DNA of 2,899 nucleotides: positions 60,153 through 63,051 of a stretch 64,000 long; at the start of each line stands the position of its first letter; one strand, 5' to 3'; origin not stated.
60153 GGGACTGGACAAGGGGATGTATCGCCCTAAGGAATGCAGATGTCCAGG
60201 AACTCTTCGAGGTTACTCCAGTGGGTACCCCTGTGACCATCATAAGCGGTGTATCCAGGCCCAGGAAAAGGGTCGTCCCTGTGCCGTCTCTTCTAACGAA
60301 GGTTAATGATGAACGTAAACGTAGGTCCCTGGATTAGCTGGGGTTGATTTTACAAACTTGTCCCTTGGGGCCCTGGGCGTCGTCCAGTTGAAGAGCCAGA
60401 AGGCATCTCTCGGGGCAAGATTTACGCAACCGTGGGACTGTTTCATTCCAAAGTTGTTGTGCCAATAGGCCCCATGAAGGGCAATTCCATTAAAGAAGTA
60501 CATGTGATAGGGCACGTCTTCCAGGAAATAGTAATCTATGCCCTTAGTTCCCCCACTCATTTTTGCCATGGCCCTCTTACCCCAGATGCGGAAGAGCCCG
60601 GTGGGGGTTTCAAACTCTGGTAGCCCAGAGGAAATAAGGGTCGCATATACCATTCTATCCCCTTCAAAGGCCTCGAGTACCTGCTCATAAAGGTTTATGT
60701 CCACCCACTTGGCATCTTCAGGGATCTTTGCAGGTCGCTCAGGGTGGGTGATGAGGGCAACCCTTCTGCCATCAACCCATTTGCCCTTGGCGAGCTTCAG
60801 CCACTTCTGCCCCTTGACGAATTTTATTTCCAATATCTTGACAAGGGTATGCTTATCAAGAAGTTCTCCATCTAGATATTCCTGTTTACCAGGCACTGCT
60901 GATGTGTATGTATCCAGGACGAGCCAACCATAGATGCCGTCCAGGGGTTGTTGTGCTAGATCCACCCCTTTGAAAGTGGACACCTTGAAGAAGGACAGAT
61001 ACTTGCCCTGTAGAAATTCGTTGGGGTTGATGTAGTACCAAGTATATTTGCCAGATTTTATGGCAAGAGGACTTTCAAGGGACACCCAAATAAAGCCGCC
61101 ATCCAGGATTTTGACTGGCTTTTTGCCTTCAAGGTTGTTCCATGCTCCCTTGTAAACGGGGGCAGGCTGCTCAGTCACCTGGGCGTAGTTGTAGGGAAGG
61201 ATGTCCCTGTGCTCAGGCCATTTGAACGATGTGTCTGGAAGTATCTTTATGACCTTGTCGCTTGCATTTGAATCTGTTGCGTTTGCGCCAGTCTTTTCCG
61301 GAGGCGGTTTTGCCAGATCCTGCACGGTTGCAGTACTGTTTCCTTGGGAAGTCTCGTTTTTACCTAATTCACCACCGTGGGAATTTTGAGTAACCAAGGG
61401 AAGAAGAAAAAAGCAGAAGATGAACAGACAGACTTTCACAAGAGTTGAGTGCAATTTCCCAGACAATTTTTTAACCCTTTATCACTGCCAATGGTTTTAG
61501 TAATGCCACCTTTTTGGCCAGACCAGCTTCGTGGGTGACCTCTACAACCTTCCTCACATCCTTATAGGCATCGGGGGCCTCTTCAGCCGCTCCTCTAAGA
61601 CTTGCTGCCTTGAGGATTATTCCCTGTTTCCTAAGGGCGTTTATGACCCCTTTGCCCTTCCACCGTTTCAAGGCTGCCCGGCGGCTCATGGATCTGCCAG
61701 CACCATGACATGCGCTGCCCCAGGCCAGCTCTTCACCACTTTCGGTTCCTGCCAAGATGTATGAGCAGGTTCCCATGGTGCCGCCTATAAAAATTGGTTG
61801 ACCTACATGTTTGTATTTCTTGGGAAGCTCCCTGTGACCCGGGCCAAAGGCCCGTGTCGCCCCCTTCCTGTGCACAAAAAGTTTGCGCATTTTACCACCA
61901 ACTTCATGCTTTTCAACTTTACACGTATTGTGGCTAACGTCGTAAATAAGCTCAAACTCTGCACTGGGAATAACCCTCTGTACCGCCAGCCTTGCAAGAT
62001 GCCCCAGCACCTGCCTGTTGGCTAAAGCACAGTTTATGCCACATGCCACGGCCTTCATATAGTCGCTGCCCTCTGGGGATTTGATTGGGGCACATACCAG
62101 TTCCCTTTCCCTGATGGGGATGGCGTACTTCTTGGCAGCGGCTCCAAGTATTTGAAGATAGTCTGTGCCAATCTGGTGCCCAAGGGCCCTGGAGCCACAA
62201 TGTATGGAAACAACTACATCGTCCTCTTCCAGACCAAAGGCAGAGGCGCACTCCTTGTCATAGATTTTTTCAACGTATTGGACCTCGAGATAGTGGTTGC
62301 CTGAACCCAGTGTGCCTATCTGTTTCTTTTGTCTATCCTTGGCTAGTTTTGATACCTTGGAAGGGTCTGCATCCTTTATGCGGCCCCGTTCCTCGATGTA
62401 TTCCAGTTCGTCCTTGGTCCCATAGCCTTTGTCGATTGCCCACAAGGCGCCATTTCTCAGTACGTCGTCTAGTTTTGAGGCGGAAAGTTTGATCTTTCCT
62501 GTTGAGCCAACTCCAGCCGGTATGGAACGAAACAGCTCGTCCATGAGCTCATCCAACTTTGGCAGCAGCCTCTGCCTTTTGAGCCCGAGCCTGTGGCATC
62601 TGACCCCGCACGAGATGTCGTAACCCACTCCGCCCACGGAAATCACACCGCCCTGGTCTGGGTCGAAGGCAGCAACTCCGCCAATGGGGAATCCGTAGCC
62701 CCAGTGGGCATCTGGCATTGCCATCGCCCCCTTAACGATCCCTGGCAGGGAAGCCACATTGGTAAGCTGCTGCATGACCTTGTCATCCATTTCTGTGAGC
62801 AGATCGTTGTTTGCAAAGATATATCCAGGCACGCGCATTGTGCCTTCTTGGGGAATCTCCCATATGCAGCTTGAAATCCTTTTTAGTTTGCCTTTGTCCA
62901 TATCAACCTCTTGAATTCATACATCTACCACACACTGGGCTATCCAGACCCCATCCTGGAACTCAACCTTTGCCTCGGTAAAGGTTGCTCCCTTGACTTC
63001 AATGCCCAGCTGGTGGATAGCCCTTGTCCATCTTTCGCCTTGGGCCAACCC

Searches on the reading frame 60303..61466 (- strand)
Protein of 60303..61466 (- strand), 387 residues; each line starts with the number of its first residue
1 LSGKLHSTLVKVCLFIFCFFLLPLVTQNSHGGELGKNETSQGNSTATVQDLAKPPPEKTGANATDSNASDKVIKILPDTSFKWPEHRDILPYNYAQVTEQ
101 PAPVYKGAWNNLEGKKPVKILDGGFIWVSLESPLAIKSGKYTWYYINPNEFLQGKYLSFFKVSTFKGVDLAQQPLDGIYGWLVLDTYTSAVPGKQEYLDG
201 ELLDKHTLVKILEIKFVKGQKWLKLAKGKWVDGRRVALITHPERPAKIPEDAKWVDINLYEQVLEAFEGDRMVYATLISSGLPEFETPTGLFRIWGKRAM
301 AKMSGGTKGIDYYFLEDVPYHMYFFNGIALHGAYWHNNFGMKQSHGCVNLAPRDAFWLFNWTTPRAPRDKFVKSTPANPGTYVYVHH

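Call 61: search_protein_families(library=pfam, proteins=[window:60303-61466:-], max_evalue=0.000001)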
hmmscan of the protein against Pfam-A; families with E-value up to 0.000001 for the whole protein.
window:60303-61466:- (387 aa): 1 family
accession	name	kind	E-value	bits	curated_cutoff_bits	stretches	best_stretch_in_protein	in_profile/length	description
PF03734.19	YkuD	-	5.4e-20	72.9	23.4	1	253-366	2-142/146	L,D-transpeptidase catalytic domain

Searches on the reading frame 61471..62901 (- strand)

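Call 47: search_protein_families(library=pfam, proteins=[window:61471-62901:-], max_evalue=0.00001)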
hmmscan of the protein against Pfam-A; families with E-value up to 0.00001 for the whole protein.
window:61471-62901:- (476 aa): 1 family
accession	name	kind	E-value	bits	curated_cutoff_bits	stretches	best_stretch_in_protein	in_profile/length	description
PF01139.22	RtcB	-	2.3e-168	561.3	27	1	45-476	1-426/426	tRNA-splicing ligase RtcB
